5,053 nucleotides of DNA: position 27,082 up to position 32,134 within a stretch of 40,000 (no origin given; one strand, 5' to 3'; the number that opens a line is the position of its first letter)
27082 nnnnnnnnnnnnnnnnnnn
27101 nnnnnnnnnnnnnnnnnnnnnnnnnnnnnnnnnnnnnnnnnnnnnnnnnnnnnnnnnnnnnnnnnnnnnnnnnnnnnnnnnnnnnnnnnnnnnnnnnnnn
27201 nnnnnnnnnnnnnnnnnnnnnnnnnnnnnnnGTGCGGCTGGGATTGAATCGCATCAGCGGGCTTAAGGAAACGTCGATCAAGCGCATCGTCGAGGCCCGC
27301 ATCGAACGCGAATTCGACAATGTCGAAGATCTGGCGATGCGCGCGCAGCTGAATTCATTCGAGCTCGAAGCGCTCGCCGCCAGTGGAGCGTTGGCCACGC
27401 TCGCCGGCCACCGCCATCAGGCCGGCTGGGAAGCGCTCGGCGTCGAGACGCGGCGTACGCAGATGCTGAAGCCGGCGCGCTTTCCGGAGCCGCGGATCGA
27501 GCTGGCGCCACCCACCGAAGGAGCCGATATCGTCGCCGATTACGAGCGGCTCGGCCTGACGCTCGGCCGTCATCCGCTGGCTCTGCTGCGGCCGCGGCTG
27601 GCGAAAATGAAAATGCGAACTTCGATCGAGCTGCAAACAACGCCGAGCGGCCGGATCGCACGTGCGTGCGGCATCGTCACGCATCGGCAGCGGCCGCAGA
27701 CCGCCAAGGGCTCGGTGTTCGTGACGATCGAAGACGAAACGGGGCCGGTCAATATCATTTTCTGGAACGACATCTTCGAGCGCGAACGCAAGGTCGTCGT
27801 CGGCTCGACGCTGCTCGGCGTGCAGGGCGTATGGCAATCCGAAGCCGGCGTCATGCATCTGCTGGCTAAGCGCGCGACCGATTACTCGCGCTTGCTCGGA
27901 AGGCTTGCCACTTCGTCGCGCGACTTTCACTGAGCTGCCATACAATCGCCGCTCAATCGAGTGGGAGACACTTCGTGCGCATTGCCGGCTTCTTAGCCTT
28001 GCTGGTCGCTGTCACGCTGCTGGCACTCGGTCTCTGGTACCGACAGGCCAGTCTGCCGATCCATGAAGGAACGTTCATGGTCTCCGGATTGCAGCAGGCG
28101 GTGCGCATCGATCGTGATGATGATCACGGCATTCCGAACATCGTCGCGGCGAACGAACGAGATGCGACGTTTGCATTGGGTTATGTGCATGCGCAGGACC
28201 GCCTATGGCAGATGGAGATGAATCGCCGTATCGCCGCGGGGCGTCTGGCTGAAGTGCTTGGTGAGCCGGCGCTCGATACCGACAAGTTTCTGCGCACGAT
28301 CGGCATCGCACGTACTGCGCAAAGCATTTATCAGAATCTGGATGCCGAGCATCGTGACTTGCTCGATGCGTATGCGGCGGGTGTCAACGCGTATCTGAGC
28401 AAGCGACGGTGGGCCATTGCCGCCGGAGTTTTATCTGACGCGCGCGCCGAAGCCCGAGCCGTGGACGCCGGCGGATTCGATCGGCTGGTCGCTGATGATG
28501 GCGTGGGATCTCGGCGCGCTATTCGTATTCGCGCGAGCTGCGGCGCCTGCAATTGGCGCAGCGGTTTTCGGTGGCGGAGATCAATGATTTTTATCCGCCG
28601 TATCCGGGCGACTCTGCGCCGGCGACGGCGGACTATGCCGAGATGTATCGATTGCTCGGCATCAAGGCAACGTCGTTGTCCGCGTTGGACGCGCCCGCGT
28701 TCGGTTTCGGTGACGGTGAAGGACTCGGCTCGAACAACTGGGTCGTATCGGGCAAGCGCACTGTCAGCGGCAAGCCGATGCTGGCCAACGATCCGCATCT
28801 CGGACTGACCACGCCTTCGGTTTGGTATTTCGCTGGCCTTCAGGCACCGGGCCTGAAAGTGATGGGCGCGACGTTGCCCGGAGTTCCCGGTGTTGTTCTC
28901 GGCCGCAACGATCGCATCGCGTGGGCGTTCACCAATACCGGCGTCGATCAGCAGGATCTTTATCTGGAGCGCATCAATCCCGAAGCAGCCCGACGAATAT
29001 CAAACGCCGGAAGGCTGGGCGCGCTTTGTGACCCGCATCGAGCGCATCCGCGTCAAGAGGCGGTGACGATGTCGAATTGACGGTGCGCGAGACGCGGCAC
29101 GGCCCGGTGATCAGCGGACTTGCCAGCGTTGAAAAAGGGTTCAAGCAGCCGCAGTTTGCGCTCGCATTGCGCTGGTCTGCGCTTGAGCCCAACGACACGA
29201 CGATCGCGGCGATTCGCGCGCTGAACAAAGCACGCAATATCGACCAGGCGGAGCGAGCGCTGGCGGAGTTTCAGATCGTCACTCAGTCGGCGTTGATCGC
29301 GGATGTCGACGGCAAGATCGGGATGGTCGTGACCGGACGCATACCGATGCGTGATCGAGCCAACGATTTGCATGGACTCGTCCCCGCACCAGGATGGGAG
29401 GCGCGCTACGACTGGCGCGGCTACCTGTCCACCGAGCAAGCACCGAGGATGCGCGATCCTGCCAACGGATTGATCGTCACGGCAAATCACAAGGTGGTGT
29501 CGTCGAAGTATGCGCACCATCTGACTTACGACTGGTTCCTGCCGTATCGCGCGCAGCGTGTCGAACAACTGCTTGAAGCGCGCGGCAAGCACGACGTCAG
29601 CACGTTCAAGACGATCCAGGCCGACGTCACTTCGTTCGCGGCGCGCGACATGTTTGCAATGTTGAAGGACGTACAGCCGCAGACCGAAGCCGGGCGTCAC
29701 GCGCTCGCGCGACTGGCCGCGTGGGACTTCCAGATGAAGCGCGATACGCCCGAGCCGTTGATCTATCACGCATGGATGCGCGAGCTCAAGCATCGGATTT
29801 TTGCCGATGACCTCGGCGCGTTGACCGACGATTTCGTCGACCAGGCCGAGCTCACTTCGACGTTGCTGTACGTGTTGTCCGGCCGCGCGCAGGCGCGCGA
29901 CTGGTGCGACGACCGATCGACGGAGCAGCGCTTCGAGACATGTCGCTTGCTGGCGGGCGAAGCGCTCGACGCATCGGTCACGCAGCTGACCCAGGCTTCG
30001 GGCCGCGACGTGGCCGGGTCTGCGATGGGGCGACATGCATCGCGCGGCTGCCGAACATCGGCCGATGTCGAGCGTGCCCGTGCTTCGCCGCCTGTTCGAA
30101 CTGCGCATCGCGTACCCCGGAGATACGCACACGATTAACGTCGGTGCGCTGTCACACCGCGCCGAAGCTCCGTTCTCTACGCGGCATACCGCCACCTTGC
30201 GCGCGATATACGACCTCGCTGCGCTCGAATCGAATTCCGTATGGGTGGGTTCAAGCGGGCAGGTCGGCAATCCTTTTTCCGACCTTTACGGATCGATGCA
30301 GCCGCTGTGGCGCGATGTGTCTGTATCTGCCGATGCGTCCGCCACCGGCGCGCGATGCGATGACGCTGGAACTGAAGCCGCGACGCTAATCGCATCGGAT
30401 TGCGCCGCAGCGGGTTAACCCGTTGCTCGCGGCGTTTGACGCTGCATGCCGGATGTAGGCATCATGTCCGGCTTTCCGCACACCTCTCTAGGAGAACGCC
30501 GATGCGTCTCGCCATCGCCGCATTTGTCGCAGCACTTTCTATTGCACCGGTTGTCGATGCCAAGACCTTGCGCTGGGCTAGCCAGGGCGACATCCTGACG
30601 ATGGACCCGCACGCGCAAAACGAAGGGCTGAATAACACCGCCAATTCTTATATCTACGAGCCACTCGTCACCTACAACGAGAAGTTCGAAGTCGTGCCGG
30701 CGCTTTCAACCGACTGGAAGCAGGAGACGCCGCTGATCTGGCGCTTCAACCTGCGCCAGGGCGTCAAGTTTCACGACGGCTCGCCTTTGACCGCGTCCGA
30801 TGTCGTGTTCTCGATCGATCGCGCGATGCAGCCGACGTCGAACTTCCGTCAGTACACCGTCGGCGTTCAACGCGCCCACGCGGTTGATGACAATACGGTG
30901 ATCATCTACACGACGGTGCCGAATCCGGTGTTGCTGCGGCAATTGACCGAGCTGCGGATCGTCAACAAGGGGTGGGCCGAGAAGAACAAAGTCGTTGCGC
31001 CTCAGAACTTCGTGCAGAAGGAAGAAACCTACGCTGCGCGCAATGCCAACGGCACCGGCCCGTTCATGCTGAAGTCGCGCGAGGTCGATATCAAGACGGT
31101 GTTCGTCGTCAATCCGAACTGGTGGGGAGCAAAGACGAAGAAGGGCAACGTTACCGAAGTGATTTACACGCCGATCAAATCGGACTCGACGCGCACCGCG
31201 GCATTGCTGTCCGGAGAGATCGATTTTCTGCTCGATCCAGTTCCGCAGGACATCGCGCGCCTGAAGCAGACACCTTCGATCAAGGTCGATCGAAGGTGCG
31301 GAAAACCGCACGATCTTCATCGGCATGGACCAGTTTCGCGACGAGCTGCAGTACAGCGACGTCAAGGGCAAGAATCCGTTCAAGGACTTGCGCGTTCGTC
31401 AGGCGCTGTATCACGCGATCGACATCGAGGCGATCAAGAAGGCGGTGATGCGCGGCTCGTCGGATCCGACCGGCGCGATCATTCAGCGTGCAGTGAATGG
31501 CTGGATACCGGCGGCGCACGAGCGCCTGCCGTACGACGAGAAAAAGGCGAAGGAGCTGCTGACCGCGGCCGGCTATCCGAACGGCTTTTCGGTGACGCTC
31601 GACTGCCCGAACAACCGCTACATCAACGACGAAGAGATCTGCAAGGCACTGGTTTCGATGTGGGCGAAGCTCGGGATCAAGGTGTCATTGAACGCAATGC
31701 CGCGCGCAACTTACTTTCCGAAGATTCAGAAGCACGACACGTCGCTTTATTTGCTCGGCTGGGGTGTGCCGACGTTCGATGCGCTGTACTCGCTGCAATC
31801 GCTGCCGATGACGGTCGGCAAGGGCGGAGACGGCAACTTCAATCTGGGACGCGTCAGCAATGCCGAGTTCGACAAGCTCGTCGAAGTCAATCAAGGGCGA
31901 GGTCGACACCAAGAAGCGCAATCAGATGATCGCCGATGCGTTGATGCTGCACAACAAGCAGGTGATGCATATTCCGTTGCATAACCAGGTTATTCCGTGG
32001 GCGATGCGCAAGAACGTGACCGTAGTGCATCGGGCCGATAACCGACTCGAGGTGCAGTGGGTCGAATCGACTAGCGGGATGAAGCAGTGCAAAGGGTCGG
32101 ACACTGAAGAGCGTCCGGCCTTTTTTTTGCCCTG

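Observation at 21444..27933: Integron integrase and the imuA-imuB-dnaE2 SOS mutagenesis cassette arranged as one apparent LexA-controlled unit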

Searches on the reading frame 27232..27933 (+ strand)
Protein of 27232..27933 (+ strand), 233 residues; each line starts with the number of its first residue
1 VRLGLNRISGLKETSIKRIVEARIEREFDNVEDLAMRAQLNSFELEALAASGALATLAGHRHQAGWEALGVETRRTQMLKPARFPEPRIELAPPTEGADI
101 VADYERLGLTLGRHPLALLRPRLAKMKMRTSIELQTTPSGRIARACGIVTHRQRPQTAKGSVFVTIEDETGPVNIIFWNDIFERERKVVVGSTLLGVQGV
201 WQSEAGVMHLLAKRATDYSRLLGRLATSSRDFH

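Call 7: search_protein_families(library=pfam, proteins=[window:27232-27933:+])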
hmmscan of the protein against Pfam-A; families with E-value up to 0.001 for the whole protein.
window:27232-27933:+ (233 aa): 2 families
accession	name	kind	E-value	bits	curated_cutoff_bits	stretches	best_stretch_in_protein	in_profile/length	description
PF14579.12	HHH_6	-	1.5e-13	51.2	25.6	1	2-64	24-90/90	Helix-hairpin-helix motif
PF01336.31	tRNA_anti-codon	-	2.4e-08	34.2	27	1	146-214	4-71/75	OB-fold nucleic acid binding domain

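Call 62: find_homologous_proteins(query=window:27232-27933:+, max_evalue=1e-30)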
Query window:27232-27933:+ (233 aa): 1902 proteins with E <= 1e-30 among 7251 candidates; the best 120 are listed.
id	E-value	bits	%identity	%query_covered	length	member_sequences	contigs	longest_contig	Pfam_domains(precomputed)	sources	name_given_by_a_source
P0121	1.9e-145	500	98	100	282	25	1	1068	PF14579.13,PF01336.32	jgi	jgi:error-prone DNA polymerase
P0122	1.4e-133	461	91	100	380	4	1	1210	PF14579.13,PF01336.32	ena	-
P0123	8.5e-114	397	91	85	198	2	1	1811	PF01336.32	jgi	jgi:error-prone DNA polymerase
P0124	6.1e-93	328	67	100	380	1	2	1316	PF14579.13,PF01336.32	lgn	-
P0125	2.0e-78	281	98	57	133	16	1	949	PF01336.32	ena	-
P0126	4.0e-77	277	60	100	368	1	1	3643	PF14579.13,PF01336.32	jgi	jgi:error-prone DNA polymerase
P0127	8.6e-77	276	99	55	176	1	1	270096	PF01336.32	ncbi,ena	-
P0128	3.2e-75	270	57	100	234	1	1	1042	PF12836.14,PF03934.20,PF14579.13,PF01336.32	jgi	jgi:error-prone DNA polymerase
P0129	4.2e-74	267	58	92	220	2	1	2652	PF14579.13,PF01336.32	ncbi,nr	ncbi:MAG: error-prone DNA polymerase, partial [Betaproteobacteria bacterium]|nr:error-prone DNA poly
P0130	6.5e-74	266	56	100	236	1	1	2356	PF12836.14,PF14579.13,PF01336.32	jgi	jgi:error-prone DNA polymerase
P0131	8.3e-74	266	56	100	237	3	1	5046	PF14579.13,PF01336.32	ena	-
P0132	9.3e-74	266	58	100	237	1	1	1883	PF14579.13,PF01336.32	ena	-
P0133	1.9e-73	265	56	100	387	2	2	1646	PF14579.13,PF01336.32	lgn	-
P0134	5.2e-73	263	56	100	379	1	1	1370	PF14579.13,PF01336.32,PF17657.7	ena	-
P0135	1.0e-72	262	56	100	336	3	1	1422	PF12836.14,PF14579.13,PF01336.32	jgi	jgi:error-prone DNA polymerase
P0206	2.2e-68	248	98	52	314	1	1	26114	PF14579.13,PF17657.7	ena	-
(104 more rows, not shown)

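Call 64: find_encoding_contigs(protein=P0127, flank=10000, max_places=4)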
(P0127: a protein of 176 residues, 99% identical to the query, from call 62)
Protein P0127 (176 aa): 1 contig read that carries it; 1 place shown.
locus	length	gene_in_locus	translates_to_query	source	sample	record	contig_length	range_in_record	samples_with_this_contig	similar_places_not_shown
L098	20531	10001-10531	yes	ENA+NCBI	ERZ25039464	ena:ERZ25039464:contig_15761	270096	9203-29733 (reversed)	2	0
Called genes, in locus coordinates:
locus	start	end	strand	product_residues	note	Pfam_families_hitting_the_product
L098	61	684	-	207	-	PF01327:Pep_deformylase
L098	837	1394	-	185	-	PF13527:Acetyltransf_9 (weak), PF00583:Acetyltransf_1, PF13673:Acetyltransf_10 (weak), PF13508:Acetyltransf_7, PF14542:Acetyltransf_CG (faint)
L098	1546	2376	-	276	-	-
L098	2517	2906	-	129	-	PF00903:Glyoxalase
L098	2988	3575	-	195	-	-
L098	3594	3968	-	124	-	PF01230:HIT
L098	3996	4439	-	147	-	-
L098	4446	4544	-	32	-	-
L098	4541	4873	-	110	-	PF01451:LMWPc (weak)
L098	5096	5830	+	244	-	-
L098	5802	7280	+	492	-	PF00817:IMS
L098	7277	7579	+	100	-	PF02811:PHP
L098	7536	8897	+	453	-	PF07733:DNA_pol3_alpha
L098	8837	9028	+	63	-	-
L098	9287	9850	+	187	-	-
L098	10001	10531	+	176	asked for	PF01336:tRNA_anti-codon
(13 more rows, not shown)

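Call 65: find_encoding_contigs(protein=P0206, flank=10000, max_places=4)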
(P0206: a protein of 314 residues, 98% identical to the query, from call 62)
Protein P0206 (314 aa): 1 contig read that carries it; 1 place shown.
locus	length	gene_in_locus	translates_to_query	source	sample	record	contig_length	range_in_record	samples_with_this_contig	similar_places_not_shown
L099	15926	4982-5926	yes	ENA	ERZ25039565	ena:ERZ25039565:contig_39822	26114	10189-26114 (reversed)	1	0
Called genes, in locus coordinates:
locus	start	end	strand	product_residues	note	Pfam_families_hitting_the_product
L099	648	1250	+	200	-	-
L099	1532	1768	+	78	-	PF00817:IMS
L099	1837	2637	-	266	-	-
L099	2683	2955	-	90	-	-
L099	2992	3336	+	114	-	PF02811:PHP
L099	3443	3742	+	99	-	-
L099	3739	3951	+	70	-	-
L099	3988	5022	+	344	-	PF07733:DNA_pol3_alpha, PF17657:DNA_pol3_finger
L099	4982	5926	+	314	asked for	PF17657:DNA_pol3_finger (weak), PF14579:HHH_6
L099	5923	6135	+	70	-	-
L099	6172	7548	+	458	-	PF01804:Penicil_amidase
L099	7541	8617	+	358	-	PF01804:Penicil_amidase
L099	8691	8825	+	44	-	-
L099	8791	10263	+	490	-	PF00496:SBP_bac_5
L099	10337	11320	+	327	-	PF19300:BPD_transp_1_N, PF00528:BPD_transp_1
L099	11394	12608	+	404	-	PF01546:Peptidase_M20, PF07687:M20_dimer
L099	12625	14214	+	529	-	PF00496:SBP_bac_5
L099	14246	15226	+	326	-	PF12911:OppC_N (weak), PF00528:BPD_transp_1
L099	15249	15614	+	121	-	-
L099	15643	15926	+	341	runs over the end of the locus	PF00005:ABC_tran, PF08352:oligo_HPY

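Call 67: search_protein_families(library=ncbifam, proteins=[window:27232-27933:+], max_evalue=0.00001)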
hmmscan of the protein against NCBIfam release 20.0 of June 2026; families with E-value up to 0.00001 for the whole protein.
window:27232-27933:+ (233 aa): 7 families
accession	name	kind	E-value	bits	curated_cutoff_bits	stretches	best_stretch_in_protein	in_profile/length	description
NF004225.0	PRK05672.1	subfamily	9e-74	249.1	939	1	1-233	815-1047/1047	error-prone DNA polymerase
NF004226.0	PRK05673.1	equivalog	5.3e-16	57.7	1002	1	2-219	825-1063/1146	DNA polymerase III subunit alpha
NF005298.0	PRK06826.1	equivalog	9.5e-09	33.5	1260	0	102-213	944-1067/1151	DNA polymerase III subunit alpha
TIGR00594.1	polc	superfamily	2.1e-08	32.7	434.35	1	2-178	822-1022/1022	DNA polymerase III subunit alpha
NF005616.0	PRK07373.1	equivalog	4.7e-06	25.4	646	0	2-63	113-178/449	DNA polymerase III subunit alpha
NF001688.0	PRK00448.1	equivalog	5.2e-06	24.3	873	1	5-58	1383-1436/1445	PolC-type DNA polymerase III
TIGR01405.1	polC_Gram_pos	equivalog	5.8e-06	24.3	1043.45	1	5-58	1150-1203/1211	DNA polymerase III subunit alpha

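Call 68: list_cluster_members(proteins=[P0127, P0014, P0022])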
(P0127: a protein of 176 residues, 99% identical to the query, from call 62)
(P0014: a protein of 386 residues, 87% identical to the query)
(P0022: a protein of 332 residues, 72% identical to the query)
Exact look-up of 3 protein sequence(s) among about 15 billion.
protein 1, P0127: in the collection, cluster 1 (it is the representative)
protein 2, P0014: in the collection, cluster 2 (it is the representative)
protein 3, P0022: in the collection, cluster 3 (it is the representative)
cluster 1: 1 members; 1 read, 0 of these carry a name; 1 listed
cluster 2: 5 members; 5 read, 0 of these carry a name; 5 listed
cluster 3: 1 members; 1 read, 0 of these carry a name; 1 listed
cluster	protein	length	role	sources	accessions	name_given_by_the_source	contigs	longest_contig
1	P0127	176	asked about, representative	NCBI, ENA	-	-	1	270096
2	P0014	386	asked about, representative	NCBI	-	-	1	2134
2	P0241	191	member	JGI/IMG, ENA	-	-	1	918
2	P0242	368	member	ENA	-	-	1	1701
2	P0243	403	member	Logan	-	-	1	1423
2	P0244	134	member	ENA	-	-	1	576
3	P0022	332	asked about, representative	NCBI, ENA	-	-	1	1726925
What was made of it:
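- Tried and rejected: list_cluster_members gave no organism names (call 68).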

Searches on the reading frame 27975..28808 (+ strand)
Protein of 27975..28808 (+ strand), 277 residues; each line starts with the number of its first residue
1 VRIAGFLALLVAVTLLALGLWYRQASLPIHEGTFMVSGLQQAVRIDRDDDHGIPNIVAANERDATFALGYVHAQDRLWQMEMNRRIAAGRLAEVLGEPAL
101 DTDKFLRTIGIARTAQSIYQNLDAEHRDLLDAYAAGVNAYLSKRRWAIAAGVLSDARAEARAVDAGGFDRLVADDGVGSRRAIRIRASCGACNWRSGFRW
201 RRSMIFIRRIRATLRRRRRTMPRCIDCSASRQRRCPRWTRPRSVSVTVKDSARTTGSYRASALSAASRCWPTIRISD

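Call 7: search_protein_families(library=pfam, proteins=[window:27975-28808:+])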
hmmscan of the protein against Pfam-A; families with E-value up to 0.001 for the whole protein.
window:27975-28808:+ (277 aa): 1 family
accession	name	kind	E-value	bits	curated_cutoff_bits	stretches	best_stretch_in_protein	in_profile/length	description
PF01804.23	Penicil_amidase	-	2e-41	143.3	21.3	1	43-147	2-109/675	Penicillin amidase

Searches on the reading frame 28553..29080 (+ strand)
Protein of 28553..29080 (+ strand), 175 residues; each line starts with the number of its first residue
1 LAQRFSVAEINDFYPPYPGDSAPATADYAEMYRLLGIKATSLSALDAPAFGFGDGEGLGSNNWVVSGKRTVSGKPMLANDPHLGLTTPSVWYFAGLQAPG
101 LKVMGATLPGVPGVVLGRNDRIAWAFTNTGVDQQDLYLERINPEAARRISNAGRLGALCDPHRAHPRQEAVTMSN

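Call 32: search_protein_families(library=pfam, proteins=[window:28553-29080:+], max_evalue=0.001)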
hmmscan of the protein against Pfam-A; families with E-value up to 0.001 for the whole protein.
window:28553-29080:+ (175 aa): 1 family
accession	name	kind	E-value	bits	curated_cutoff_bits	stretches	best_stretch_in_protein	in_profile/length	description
PF01804.23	Penicil_amidase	-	1.2e-45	157.2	21.3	1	2-148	153-258/675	Penicillin amidase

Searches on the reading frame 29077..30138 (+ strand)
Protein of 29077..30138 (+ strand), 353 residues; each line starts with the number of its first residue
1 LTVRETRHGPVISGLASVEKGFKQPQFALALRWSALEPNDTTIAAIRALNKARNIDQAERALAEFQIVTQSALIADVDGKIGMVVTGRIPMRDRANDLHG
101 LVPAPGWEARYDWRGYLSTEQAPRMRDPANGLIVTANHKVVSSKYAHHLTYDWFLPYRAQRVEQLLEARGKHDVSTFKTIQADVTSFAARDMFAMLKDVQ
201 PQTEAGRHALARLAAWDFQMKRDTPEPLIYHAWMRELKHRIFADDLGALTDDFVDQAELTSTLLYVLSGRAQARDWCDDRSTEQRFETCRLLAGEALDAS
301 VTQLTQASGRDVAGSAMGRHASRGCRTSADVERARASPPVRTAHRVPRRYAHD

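Call 32: search_protein_families(library=pfam, proteins=[window:29077-30138:+], max_evalue=0.001)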
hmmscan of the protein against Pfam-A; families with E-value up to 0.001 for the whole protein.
window:29077-30138:+ (353 aa): 1 family
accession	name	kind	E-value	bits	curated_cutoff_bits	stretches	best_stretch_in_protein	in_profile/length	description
PF01804.23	Penicil_amidase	-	5.5e-75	254.2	21.3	1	1-319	286-577/675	Penicillin amidase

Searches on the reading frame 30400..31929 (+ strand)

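Call 32: search_protein_families(library=pfam, proteins=[window:30400-31929:+], max_evalue=0.001)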
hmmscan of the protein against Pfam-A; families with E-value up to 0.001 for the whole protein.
window:30400-31929:+ (509 aa): 1 family
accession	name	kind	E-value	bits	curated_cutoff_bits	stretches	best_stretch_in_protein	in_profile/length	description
PF00496.27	SBP_bac_5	-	1.3e-45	156.6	32.4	1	97-296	1-193/368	Bacterial extracellular solute-binding proteins, family 5 Middle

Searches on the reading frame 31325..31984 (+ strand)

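Call 32: search_protein_families(library=pfam, proteins=[window:31325-31984:+], max_evalue=0.001)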
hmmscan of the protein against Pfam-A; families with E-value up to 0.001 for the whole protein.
window:31325-31984:+ (219 aa): 1 family
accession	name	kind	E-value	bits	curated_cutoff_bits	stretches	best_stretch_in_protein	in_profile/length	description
PF00496.27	SBP_bac_5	-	3.8e-32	112.3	32.4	1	16-160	210-360/368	Bacterial extracellular solute-binding proteins, family 5 Middle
